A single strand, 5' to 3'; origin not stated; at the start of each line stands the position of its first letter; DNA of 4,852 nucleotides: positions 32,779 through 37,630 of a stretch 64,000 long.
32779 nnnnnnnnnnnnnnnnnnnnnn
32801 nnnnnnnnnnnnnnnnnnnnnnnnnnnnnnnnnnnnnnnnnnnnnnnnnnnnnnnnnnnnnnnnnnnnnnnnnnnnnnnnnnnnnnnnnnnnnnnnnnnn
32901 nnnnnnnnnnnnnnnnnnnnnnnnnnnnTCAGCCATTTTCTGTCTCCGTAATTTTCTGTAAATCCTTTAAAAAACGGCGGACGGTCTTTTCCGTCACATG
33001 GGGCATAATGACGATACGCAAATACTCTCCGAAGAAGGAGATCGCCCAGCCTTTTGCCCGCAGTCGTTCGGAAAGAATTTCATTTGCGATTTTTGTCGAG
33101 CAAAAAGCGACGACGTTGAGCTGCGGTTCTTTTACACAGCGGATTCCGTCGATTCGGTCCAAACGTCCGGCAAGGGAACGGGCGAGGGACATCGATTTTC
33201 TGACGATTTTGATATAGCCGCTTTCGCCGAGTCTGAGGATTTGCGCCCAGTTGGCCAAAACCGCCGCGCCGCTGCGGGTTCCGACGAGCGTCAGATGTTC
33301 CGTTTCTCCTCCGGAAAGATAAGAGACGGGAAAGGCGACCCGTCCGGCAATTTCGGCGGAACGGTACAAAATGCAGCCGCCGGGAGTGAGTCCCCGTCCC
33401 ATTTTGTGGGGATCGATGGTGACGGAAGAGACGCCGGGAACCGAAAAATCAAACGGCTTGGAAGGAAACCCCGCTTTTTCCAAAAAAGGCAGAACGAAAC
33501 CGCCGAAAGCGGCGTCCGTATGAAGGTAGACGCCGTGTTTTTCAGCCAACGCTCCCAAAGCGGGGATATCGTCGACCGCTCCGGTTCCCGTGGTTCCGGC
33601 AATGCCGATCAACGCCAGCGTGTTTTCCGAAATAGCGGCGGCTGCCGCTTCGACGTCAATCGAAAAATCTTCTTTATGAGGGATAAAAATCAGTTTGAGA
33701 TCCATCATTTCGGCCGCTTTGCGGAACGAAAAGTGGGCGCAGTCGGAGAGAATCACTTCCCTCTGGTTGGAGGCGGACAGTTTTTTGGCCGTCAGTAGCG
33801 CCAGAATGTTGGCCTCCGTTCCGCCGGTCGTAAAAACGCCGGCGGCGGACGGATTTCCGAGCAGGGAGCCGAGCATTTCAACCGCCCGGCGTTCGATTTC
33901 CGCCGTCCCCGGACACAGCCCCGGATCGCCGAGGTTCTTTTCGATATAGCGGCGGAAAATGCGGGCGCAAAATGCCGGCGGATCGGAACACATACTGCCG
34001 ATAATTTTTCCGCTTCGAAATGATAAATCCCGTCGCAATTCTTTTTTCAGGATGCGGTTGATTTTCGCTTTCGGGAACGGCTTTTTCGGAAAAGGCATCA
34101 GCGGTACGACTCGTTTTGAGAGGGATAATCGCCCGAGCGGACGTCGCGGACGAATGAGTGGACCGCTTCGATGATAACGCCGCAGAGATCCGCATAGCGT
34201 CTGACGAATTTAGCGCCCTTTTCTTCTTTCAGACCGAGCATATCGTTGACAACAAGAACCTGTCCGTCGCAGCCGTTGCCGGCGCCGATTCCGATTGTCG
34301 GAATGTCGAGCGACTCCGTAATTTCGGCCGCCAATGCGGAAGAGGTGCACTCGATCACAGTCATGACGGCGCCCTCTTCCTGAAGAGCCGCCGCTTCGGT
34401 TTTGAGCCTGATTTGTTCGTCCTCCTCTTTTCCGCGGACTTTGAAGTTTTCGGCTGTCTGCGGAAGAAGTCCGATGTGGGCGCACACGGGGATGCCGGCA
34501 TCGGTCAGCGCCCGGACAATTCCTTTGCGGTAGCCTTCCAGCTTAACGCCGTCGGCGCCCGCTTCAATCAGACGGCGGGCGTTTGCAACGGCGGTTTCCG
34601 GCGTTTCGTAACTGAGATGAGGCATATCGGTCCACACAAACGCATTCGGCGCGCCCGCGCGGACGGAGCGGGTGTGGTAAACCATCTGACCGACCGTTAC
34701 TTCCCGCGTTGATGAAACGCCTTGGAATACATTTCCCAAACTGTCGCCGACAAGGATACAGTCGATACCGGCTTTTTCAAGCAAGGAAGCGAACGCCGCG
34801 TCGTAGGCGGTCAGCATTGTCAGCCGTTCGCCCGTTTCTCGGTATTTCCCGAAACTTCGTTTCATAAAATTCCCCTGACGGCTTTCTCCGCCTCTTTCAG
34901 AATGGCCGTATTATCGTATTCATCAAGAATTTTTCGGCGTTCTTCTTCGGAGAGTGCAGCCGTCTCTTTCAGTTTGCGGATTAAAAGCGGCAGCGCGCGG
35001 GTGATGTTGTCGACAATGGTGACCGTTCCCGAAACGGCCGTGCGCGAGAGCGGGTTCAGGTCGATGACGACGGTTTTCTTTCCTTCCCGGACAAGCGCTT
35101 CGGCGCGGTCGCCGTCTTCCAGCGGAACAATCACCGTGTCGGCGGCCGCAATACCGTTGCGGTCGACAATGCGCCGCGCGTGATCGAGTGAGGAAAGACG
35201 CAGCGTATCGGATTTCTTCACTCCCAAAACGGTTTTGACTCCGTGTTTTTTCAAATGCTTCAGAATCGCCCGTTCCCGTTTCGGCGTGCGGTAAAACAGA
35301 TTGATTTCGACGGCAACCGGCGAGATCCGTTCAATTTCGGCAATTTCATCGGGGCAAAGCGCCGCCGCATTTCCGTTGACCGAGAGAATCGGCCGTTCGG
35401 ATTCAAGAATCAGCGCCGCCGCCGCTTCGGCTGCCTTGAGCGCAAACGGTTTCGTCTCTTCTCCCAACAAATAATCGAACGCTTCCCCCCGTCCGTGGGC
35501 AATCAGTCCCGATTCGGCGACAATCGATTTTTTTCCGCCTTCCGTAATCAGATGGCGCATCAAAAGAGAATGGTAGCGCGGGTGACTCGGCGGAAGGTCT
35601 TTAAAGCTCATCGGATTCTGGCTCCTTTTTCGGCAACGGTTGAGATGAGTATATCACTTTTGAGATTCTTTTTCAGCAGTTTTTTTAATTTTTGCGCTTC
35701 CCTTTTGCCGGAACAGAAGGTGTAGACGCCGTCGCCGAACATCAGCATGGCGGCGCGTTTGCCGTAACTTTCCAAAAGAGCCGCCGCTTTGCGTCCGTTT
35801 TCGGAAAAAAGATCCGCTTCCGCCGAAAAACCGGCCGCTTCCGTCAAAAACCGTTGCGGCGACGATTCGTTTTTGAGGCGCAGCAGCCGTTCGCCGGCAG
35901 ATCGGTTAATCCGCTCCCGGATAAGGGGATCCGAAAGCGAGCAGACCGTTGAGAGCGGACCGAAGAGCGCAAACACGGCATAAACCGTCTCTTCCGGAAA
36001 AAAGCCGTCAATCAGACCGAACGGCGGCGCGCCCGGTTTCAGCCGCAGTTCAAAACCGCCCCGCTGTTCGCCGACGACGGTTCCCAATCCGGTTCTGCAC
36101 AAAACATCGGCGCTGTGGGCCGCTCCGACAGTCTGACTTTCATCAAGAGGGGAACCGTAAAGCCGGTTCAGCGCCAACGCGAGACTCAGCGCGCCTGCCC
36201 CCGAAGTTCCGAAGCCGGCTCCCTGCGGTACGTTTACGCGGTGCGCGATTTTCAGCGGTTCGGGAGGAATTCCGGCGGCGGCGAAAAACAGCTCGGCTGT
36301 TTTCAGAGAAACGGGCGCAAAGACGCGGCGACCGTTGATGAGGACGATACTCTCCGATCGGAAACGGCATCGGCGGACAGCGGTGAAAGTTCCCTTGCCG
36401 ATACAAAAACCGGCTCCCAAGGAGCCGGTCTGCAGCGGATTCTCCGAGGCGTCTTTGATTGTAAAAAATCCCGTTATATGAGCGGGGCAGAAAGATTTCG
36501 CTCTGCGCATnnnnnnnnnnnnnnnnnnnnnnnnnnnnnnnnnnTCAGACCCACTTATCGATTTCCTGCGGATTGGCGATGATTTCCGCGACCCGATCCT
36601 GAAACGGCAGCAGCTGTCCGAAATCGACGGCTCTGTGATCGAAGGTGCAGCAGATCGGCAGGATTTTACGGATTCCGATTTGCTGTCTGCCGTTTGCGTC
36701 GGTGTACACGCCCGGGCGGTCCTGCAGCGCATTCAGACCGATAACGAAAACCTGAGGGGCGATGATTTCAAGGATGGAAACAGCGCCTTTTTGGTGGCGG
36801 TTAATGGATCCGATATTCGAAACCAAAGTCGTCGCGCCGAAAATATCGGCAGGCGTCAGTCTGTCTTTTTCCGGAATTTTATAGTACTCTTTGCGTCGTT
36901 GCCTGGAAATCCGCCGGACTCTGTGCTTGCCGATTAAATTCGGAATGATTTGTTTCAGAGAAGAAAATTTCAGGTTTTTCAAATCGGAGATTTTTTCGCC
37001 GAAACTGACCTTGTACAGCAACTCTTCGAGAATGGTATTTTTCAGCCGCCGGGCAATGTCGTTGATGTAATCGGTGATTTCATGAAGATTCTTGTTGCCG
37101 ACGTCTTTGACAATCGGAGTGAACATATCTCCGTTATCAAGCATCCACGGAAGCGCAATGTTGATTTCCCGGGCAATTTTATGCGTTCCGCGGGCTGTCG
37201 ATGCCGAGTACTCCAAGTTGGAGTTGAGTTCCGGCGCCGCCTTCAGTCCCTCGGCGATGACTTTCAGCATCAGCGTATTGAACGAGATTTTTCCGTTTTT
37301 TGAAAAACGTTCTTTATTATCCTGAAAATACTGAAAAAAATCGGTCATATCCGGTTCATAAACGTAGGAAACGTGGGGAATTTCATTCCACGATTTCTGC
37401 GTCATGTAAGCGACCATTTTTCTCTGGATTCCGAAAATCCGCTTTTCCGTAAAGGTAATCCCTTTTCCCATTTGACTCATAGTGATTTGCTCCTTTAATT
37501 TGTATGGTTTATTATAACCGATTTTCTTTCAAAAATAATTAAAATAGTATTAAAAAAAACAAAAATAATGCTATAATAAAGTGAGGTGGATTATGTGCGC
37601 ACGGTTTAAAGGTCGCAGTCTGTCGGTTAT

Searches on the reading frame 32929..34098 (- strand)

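Call 14: search_protein_families(library=pfam, proteins=[window:32929-34098:-], max_evalue=0.0001)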
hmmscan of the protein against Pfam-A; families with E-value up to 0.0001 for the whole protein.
window:32929-34098:- (389 aa): 5 families
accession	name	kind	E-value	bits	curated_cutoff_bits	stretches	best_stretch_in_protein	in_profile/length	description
PF00282.25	Pyridoxal_deC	-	1.4e-34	119.9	27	1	40-332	52-372/375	Pyridoxal-dependent decarboxylase conserved domain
PF00266.25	Aminotran_5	-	1.3e-15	57.7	21.5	1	78-364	54-345/371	Aminotransferase class-V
PF00155.27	Aminotran_1_2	-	1.3e-11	44.8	19.7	1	67-203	46-193/361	Aminotransferase class I and II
PF01041.23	DegT_DnrJ_EryC1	-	5.1e-11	42.8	19.8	1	87-197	42-147/360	DegT/DnrJ/EryC1/StrS aminotransferase family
PF01212.27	Beta_elim_lyase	-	8.3e-07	29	27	1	84-197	47-170/288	Beta-eliminating lyase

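Call 74: search_protein_families(library=ncbifam, proteins=[window:32929-34098:-], max_evalue=0.001)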
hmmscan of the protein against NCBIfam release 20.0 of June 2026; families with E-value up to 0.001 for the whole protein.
window:32929-34098:- (389 aa): 23 families
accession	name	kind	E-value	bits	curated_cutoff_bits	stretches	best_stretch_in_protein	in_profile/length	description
TIGR03812.1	tyr_de_CO2_Arch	equivalog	5.1e-123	410.6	299.4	1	11-383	3-375/375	tyrosine decarboxylase MfnA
TIGR01788.1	Glu-decarb-GAD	equivalog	2.5e-44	151.7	380.4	1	44-382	57-425/431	glutamate decarboxylase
NF002748.0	PRK02769.1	equivalog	3e-36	124.9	305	1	65-383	63-371/382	histidine decarboxylase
TIGR03799.1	NOD_PanD_pyr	equivalog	5.7e-24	84.4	606.1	1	106-332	203-435/522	pyridoxal-dependent aspartate 1-decarboxylase PanP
NF052646.1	DABADecarRhbB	equivalog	2e-19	69.5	900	1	62-235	132-312/491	L-2,4-diaminobutyrate decarboxylase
TIGR03402.1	FeS_nifS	equivalog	7.6e-12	44.7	530.75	1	71-196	46-173/379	cysteine desulfurase NifS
NF002806.0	PRK02948.1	subfamily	7.2e-11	41.7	304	1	77-197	53-176/381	IscS subfamily cysteine desulfurase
TIGR02006.1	IscS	equivalog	1.2e-10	41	643.2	1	71-198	51-181/402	IscS subfamily cysteine desulfurase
TIGR03235.1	DNA_S_dndA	equivalog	2e-10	40.5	480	1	72-198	47-177/353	cysteine desulfurase DndA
TIGR03811.1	tyr_de_CO2_Ent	equivalog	2.7e-10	39.4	905.3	1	116-202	226-326/608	tyrosine decarboxylase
NF010611.0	PRK14012.1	equivalog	8.5e-10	38.1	548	1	72-198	56-185/406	IscS subfamily cysteine desulfurase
TIGR03403.1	nifS_epsilon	equivalog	5.6e-07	28.7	587.7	1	88-197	64-178/382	NifS family cysteine desulfurase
NF041359.1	GntG_guanitoxin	subfamily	9.8e-07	28.2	230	1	74-197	45-175/343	GntG family PLP-dependent aldolase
TIGR01979.1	sufS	subfamily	2.6e-06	26.6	475.1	1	86-197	82-197/403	SufS family cysteine desulfurase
NF001696.0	PRK00451.1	equivalog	3.7e-06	26.1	364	0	272-381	327-439/447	aminomethyl-transferring glycine dehydrogenase subunit GcvPA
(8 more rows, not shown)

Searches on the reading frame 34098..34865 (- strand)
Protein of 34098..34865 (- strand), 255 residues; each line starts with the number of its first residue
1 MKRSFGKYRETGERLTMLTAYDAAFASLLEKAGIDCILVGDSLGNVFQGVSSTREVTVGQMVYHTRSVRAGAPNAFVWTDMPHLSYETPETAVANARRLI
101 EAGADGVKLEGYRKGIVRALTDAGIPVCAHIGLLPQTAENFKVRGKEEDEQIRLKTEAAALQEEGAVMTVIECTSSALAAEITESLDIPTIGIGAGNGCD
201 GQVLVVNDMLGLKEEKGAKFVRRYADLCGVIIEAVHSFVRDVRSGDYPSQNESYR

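Call 14: search_protein_families(library=pfam, proteins=[window:34098-34865:-], max_evalue=0.0001)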
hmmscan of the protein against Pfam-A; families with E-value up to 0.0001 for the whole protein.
window:34098-34865:- (255 aa): 2 families
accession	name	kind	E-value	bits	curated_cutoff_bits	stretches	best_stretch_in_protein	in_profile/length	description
PF02548.21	Pantoate_transf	-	9.6e-94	314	28.7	1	5-249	7-258/259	Ketopantoate hydroxymethyltransferase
PF13714.12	PEP_mutase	-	5.3e-08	33.2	31.5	1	9-112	5-107/240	Phosphoenolpyruvate phosphomutase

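Call 74: search_protein_families(library=ncbifam, proteins=[window:34098-34865:-], max_evalue=0.001)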
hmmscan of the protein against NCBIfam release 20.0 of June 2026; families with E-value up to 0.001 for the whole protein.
window:34098-34865:- (255 aa): 2 families
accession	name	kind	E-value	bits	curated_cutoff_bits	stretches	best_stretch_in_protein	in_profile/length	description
NF001452.0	PRK00311.1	subfamily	2.3e-93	312.4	272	1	4-254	9-266/267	3-methyl-2-oxobutanoate hydroxymethyltransferase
TIGR00222.1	panB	equivalog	3.7e-84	282.4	207.55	1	7-255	10-264/264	3-methyl-2-oxobutanoate hydroxymethyltransferase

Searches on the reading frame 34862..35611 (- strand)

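Call 14: search_protein_families(library=pfam, proteins=[window:34862-35611:-], max_evalue=0.0001)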
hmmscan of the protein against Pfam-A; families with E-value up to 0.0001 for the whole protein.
window:34862-35611:- (249 aa): 1 family
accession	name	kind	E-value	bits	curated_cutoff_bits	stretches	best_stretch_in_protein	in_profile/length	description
PF02006.22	PPS_PS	-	4.8e-66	222.1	26.4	1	69-244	2-175/176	Phosphopantothenate/pantothenate synthetase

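Call 74: search_protein_families(library=ncbifam, proteins=[window:34862-35611:-], max_evalue=0.001)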
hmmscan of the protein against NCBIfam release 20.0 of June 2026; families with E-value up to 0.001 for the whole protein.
window:34862-35611:- (249 aa): 2 families
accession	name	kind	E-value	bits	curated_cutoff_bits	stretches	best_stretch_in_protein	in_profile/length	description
NF010324.0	PRK13761.1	subfamily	2.2e-98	328.5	227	1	5-246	3-242/252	phosphopantothenate/pantothenate synthetase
NF041123.1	phpantohe_syn_Arch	equivalog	3.8e-86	287.9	300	1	6-217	2-210/213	4-phosphopantoate--beta-alanine ligase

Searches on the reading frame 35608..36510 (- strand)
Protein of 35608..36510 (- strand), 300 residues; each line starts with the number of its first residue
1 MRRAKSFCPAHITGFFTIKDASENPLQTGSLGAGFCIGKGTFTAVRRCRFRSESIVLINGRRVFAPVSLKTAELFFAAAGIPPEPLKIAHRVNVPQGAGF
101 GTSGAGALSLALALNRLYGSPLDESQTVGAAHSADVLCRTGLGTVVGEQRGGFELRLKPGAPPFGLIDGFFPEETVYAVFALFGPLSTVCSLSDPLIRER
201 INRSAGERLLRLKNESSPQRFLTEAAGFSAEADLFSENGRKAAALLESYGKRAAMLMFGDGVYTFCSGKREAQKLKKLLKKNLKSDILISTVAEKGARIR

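Call 14: search_protein_families(library=pfam, proteins=[window:35608-36510:-], max_evalue=0.0001)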
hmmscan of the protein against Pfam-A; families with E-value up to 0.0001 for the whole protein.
window:35608-36510:- (300 aa): 1 family
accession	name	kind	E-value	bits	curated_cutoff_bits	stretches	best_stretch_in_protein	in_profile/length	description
PF00288.32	GHMP_kinases_N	-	3.2e-09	37.3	22.3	1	70-134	5-66/87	GHMP kinases N terminal domain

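Call 74: search_protein_families(library=ncbifam, proteins=[window:35608-36510:-], max_evalue=0.001)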
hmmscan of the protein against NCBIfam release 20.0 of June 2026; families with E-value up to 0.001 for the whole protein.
window:35608-36510:- (300 aa): 5 families
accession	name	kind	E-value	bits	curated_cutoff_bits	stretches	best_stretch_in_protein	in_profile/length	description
NF041122.1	panto_kin_Thplsm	equivalog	1.9e-33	116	500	1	5-281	3-276/298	pantoate kinase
NF040725.1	panto_kin_Meth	equivalog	1.2e-32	113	380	1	4-277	6-267/286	pantoate kinase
NF002288.1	PRK01212.1-4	equivalog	1.5e-05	24.2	194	1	84-132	75-123/303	homoserine kinase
TIGR00549.1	mevalon_kin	equivalog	0.0001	21.9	163.05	1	82-134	78-129/276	mevalonate kinase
TIGR00191.1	thrB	equivalog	0.00078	18.4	168.25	0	70-131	65-126/304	homoserine kinase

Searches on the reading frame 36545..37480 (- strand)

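Call 15: search_protein_families(library=pfam, proteins=[window:36545-37480:-], max_evalue=0.0001)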
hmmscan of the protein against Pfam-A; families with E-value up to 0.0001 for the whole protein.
window:36545-37480:- (311 aa): 1 family
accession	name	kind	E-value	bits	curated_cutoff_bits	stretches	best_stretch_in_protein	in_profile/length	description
PF00198.28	2-oxoacid_dh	-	4.5e-36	124.9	23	2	12-151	6-140/232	2-oxoacid dehydrogenases acyltransferase (catalytic domain)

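Call 74: search_protein_families(library=ncbifam, proteins=[window:36545-37480:-], max_evalue=0.001)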
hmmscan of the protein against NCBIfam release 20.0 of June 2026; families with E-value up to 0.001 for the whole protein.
window:36545-37480:- (311 aa): 9 families
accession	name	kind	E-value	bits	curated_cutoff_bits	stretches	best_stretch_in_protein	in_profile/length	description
NF008814.0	PRK11854.1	equivalog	6.3e-25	87.7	722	2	20-150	416-544/637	pyruvate dehydrogenase complex dihydrolipoyllysine-residue acetyltransferase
TIGR02927.1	SucB_Actino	equivalog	1.7e-21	76.7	423.45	2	205-286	476-553/579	2-oxoglutarate dehydrogenase, E2 component, dihydrolipoamide succinyltransferase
TIGR01349.1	PDHac_trf_mito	equivalog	4.4e-19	68.9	445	2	20-157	218-348/437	pyruvate dehydrogenase complex dihydrolipoamide acetyltransferase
TIGR01348.1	PDHac_trf_long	equivalog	3e-18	65.7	552.1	2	12-151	359-495/587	dihydrolipoyllysine-residue acetyltransferase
TIGR01347.1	sucB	equivalog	4e-12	46.1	378.65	2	20-149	184-308/404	dihydrolipoyllysine-residue succinyltransferase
NF008815.0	PRK11857.1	equivalog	2.6e-11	43.5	378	1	20-146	87-210/308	dihydrolipoamide acetyltransferase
NF004309.0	PRK05704.1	equivalog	1.1e-10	41.5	449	1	20-150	188-313/408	2-oxoglutarate dehydrogenase complex dihydrolipoyllysine-residue succinyltransferase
NF011416.0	PRK14843.1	equivalog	1.7e-07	30.5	429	0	19-179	126-282/347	dihydrolipoamide acetyltransferase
NF008907.0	PRK12270.1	equivalog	2.3e-06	25.7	878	0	205-286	268-346/1241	multifunctional oxoglutarate decarboxylase/oxoglutarate dehydrogenase thiamine pyrophosphate-binding subunit/dihydrolipoyllysine-residue suc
